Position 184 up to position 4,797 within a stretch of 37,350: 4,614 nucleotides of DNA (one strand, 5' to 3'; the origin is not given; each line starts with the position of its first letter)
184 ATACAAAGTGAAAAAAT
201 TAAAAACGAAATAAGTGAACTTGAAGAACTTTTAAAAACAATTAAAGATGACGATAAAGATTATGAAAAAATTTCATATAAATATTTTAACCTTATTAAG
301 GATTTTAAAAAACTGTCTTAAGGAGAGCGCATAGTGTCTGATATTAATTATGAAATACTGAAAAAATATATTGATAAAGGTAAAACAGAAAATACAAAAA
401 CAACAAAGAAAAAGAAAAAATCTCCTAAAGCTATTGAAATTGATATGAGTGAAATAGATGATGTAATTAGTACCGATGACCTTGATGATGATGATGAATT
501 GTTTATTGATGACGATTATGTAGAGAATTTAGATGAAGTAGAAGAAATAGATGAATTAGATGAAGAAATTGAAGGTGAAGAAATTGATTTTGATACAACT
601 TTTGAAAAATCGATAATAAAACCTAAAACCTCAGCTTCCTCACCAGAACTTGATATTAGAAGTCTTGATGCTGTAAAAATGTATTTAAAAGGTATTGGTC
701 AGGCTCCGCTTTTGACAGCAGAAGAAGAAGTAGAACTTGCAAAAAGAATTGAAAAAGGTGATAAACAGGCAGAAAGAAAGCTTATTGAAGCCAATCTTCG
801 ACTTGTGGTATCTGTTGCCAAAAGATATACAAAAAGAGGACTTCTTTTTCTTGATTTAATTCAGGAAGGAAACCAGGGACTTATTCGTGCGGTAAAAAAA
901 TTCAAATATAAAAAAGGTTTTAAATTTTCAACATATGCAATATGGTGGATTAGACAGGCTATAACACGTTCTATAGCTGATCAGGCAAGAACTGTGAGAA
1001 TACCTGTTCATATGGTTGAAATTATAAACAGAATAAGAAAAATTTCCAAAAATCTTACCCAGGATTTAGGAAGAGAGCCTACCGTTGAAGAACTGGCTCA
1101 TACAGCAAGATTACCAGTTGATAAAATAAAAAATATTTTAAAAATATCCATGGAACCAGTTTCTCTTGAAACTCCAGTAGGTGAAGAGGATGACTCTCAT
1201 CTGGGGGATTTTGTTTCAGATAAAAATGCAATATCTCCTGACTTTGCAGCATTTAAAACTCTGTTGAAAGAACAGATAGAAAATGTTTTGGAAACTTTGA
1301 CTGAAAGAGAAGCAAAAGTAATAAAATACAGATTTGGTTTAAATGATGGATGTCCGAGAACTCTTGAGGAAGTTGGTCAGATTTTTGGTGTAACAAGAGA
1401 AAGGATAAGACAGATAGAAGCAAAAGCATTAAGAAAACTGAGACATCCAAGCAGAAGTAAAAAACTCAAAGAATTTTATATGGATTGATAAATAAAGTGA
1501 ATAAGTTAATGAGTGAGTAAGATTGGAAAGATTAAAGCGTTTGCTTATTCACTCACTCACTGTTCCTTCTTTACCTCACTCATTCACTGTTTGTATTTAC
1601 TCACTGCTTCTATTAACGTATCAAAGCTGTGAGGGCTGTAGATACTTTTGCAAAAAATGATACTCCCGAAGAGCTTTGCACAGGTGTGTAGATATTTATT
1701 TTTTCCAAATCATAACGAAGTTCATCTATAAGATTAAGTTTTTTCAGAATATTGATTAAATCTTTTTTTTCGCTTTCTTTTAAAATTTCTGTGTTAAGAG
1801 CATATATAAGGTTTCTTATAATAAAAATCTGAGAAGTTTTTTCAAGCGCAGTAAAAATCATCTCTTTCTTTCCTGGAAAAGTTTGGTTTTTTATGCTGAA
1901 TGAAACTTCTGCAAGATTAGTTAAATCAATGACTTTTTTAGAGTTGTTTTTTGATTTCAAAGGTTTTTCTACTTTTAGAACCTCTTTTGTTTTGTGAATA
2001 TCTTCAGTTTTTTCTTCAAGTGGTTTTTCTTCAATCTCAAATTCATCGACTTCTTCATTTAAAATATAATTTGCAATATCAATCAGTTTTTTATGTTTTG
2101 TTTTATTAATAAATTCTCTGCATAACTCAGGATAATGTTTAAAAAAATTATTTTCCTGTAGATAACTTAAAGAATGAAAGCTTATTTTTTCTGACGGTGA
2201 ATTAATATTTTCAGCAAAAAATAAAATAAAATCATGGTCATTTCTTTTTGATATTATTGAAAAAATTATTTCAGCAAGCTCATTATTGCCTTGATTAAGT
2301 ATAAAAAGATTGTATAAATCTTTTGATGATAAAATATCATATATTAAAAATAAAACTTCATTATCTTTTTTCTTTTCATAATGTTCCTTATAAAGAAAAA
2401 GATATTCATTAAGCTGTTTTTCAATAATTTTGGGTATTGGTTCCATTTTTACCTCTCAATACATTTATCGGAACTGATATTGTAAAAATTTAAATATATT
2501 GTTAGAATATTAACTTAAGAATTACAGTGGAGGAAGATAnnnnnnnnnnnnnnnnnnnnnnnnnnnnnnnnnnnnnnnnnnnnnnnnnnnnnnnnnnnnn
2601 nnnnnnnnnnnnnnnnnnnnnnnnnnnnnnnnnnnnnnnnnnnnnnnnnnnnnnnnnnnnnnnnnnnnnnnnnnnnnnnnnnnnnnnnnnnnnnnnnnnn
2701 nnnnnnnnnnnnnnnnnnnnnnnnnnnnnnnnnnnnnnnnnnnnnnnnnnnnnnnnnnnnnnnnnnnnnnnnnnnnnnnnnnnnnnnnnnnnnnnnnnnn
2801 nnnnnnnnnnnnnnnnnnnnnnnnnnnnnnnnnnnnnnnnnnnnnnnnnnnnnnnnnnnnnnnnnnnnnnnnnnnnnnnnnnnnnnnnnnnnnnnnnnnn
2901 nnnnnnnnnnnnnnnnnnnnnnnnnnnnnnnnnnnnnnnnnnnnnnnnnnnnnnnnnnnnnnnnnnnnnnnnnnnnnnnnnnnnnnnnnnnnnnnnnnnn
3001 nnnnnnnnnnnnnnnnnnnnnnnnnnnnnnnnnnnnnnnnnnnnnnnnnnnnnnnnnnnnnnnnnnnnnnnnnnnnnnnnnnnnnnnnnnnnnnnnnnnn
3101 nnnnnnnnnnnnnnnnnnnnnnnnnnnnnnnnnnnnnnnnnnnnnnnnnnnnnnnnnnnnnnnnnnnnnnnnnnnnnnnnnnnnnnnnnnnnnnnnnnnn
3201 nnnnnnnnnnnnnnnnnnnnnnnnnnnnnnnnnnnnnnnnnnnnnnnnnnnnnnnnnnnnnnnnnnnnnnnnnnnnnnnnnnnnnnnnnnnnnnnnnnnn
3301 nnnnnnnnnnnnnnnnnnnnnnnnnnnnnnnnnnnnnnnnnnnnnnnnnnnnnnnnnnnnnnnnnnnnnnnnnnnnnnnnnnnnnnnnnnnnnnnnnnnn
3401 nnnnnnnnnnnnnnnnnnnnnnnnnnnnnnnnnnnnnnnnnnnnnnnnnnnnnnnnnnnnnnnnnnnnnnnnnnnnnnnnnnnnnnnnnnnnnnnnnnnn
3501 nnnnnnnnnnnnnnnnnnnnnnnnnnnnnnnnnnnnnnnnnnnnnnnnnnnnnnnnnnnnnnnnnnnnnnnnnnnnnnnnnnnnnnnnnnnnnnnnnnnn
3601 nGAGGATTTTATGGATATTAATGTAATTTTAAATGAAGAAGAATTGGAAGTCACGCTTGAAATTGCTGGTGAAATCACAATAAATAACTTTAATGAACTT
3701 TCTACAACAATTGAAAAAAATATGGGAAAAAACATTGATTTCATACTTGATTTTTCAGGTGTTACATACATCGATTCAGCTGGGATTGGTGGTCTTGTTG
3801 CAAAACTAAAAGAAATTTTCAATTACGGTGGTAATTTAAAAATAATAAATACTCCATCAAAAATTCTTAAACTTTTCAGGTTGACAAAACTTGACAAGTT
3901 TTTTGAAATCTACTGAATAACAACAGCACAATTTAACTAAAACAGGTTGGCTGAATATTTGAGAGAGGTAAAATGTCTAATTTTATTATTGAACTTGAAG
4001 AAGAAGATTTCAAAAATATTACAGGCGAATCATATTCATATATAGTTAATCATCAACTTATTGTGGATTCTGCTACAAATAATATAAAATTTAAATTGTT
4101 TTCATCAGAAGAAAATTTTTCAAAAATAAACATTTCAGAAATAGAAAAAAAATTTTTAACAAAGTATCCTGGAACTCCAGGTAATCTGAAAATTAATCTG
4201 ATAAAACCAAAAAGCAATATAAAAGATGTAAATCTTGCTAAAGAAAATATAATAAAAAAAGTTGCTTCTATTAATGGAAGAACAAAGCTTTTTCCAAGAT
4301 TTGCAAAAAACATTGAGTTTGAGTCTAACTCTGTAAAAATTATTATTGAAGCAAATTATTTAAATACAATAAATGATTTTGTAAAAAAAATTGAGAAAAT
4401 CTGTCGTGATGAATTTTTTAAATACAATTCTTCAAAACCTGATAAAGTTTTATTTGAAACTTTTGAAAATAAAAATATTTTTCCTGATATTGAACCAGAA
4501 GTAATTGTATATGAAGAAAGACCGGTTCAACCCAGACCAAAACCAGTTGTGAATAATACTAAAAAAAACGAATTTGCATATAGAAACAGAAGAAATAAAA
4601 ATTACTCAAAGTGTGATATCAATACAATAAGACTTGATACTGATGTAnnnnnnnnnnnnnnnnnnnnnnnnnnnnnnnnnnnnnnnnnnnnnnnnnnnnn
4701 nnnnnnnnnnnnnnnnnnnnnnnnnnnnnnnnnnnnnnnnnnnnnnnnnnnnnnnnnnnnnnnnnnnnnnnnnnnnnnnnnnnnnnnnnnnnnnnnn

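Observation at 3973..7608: PolC-type replicase that appears to lack the internal 3'-5' proofreading exonuclease domain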

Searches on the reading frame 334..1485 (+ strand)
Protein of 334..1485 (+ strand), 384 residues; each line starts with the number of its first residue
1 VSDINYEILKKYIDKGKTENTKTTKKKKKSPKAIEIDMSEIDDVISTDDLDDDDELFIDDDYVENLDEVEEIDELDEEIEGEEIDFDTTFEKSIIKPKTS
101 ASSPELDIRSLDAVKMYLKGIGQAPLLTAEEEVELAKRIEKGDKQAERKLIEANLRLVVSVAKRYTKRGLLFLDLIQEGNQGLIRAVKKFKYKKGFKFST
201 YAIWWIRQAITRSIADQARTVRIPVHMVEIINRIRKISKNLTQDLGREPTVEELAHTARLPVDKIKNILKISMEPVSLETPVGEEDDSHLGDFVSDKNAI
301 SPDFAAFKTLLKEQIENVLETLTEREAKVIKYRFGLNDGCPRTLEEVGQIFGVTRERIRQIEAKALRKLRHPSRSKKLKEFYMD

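Call 18: search_protein_families(library=pfam, proteins=[window:334-1485:+], max_evalue=0.001)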
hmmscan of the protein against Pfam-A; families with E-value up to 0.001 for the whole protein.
window:334-1485:+ (384 aa): 4 families
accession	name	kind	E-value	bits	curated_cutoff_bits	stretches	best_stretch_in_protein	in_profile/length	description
PF04539.22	Sigma70_r3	-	9.5e-25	87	25.3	1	231-303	3-75/78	Sigma-70 region 3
PF04542.20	Sigma70_r2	-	7.8e-23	80.5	24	1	150-220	1-71/71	Sigma-70 region 2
PF04545.22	Sigma70_r4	-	1.1e-20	73.3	24.1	1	318-371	1-50/50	Sigma-70, region 4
PF00140.25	Sigma70_r1_2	-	1.4e-17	63.8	22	1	112-144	1-33/34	Sigma-70 factor, region 1.2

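Call 79: find_encoding_contigs(protein=window:334-1485:+, flank=10000, max_places=2)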
Protein window:334-1485:+ (384 aa): 1 contig read that carries it; 1 place shown.
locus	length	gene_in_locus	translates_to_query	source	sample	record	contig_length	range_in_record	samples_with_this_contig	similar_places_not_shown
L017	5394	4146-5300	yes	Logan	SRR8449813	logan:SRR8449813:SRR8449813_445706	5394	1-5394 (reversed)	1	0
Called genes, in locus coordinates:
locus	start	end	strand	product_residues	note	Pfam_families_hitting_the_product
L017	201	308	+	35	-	-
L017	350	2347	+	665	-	PF03030:H_PPase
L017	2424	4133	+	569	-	PF01807:Zn_ribbon_DnaG, PF08275:DNAG_N, PF01751:Toprim, PF13362:Toprim_3 (faint), PF13662:Toprim_4, PF13155:Toprim_2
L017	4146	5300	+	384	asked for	PF00140:Sigma70_r1_2, PF04542:Sigma70_r2, PF04539:Sigma70_r3, PF04545:Sigma70_r4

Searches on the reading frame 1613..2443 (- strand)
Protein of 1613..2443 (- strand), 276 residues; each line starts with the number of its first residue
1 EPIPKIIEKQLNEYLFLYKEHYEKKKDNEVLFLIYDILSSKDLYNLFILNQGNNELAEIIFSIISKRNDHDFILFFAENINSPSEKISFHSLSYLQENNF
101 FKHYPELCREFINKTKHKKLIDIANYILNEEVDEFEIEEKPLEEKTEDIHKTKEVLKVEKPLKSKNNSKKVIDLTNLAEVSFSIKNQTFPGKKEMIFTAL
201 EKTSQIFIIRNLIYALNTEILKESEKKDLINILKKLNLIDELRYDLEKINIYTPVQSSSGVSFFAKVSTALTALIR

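Call 18: search_protein_families(library=pfam, proteins=[window:1613-2443:-], max_evalue=0.001)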
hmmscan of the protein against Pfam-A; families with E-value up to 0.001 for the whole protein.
window:1613-2443:- (276 aa): 0 families

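Call 64: search_protein_families(library=ncbifam, proteins=[window:1613-2443:-], max_evalue=1)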
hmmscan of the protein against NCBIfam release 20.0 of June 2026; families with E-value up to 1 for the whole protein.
window:1613-2443:- (276 aa): 2 families
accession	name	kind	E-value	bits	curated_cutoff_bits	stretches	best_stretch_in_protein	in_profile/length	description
NF010217.0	PRK13678.1-4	equivalog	0.0021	18.5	88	1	47-99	16-67/102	hypothetical protein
NF040813.1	pro_dh_Thprot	equivalog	0.063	12.4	600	1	109-171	95-157/362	D-proline dehydrogenase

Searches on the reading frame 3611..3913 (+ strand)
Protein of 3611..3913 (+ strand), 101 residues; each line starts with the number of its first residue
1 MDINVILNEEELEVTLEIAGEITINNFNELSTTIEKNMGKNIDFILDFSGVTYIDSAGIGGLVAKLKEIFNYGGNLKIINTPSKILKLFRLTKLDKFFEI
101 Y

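Call 18: search_protein_families(library=pfam, proteins=[window:3611-3913:+], max_evalue=0.001)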
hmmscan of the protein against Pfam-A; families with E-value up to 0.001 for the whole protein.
window:3611-3913:+ (101 aa): 2 families
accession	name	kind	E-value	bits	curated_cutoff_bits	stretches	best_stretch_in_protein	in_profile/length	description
PF01740.26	STAS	-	7.9e-15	55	22.6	1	14-101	11-100/106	STAS domain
PF13466.11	STAS_2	-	4e-09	37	29.2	1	16-95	1-80/80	STAS domain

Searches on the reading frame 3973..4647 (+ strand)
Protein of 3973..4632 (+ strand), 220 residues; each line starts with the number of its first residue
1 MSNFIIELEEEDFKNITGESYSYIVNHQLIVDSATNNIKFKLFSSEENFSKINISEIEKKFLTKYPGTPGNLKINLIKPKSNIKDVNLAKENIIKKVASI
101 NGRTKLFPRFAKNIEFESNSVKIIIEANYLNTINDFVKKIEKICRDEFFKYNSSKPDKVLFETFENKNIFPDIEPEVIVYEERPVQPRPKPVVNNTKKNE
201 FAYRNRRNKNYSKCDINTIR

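Call 64: search_protein_families(library=ncbifam, proteins=[window:3973-4632:+], max_evalue=1)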
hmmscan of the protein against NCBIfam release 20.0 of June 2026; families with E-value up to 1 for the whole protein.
window:3973-4632:+ (220 aa): 0 families

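Call 72: predict_structure(alignment_id=A3)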
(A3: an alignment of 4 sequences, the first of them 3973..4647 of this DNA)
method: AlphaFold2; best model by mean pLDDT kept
length: 225 residues; sequences in the alignment: 4
mean_pLDDT: 75.7   pTM: 0.42
mean pLDDT of the five models: 75.7, 75.4, 74.7, 73.6, 72.8
residues with pLDDT >= 90: 57; 70-90: 95; 50-70: 46; < 50: 27
segments of 3 or more residues with pLDDT < 50: 169-171, 189-209
pLDDT, mean of each block of 10 residues (from residue 1): 74 89 85 82 86 90 78 78 71 94 91 84 92 92 87 76 74 54 59 39 39 59 56
secondary structure, 60 per line:
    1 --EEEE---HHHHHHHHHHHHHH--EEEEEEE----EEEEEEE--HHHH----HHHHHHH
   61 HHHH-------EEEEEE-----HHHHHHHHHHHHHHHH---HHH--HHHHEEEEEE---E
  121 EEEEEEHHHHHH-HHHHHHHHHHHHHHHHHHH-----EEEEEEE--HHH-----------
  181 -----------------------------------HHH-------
elements in order: E3-6 H10-23 E26-32 E37-43 H46-49 H54-64 E72-77 H83-98 H107-110 E111-116 E120-126 H127-132 H134-152 E158-164
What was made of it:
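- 3973..4635 (+): N-terminal region (aa 1-221): two predicted alpha/beta KH-like modules (aa 1-165) followed by a low-confidence linker. It evolves fast. AF2 pLDDT is 75.7 (call 72).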

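Call 74: fold_search(model_id=the predicted structure, library=pdb)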
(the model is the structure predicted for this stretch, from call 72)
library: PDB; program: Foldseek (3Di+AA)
matches with E <= 10: 1104; with E <= 0.001: 4
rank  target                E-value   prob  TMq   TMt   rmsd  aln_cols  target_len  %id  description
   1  3j1x_A                2.5e-04  1.00  0.30  0.33   6.9       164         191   12  A refined model of the prototypical Salmonella typhimurium T3SS basal body reveals the molecular basis for its assembl (released 2013-05-22)
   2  2cxc                  6.1e-04  0.96  0.21  0.30  14.2       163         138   16  Crystal structure of archaeal transcription termination factor NusA (released 2005-12-28)
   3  3gr0_B                6.9e-04  0.99  0.30  0.33   7.0       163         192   12  Periplasmic domain of the T3SS inner membrane protein PrgH from S.typhimurium (fragment 170-362) (released 2009-05-19)
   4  7ah9_7A               8.8e-04  0.99  0.32  0.32   6.6       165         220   12  Substrate-engaged type 3 secretion system needle complex from Salmonella enterica typhimurium - SpaR state 1 (released 2021-03-17)
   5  5tcp_1                1.1e-03  0.98  0.31  0.34   6.9       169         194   11  Near-atomic resolution cryo-EM structure of the periplasmic domains of PrgH and PrgK (released 2016-12-21)
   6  4v88_CH               1.3e-03  0.92  0.21  0.24  17.5       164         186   10  The structure of the eukaryotic ribosome at 3.0 A resolution. (released 2014-07-09)
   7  3gr0_A                1.6e-03  0.97  0.28  0.32   7.2       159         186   11  Periplasmic domain of the T3SS inner membrane protein PrgH from S.typhimurium (fragment 170-362) (released 2009-05-19)
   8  5ndg_s7               1.8e-03  0.82  0.19  0.22  18.5       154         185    8  Crystal structure of geneticin (G418) bound to the yeast 80S ribosome (released 2017-12-13)
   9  6rwx_A                2.7e-03  0.97  0.29  0.33   7.7       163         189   16  Periplasmic inner membrane ring of the Shigella type 3 secretion system (released 2020-02-12)
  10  1hh2                  3.1e-03  0.89  0.21  0.15  13.8       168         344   12  Crystal structure of NusA from Thermotoga maritima (released 2001-10-19)
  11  6v4v                  3.3e-03  0.94  0.25  0.36  17.1       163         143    7  The crystal structure of BonA from Acinetobacter baumannii (released 2021-06-02)
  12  6gov_A                4.2e-03  0.90  0.23  0.14  13.7       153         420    9  Structure of THE RNA POLYMERASE LAMBDA-BASED ANTITERMINATION COMPLEX (released 2019-02-13)
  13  4qq0                  4.2e-03  0.87  0.21  0.23   9.6       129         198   12  CdsD - The structural protein of the Type III secretion system of Chlamydia trachomatis: C-terminal domain (released 2015-07-01)
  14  3gr1_F                4.5e-03  0.96  0.31  0.35   6.7       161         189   12  Periplasmic domain of the T3SS inner membrane protein PrgH from S.typhimurium (fragment 170-392) (released 2009-05-19)
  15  5wlc_L7               4.5e-03  0.75  0.19  0.24  18.1       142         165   10  The complete structure of the small subunit processome (released 2017-09-27)
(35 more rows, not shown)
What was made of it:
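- On PolC group of C-family DNA polymerases: AF2 predicts two alpha/beta modules with weak NusA-KH-like matches (calls 72, 74).
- Checked: The predicted fold of two alpha/beta KH-like modules is compatible with a PolC NTD (calls 72, 74).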
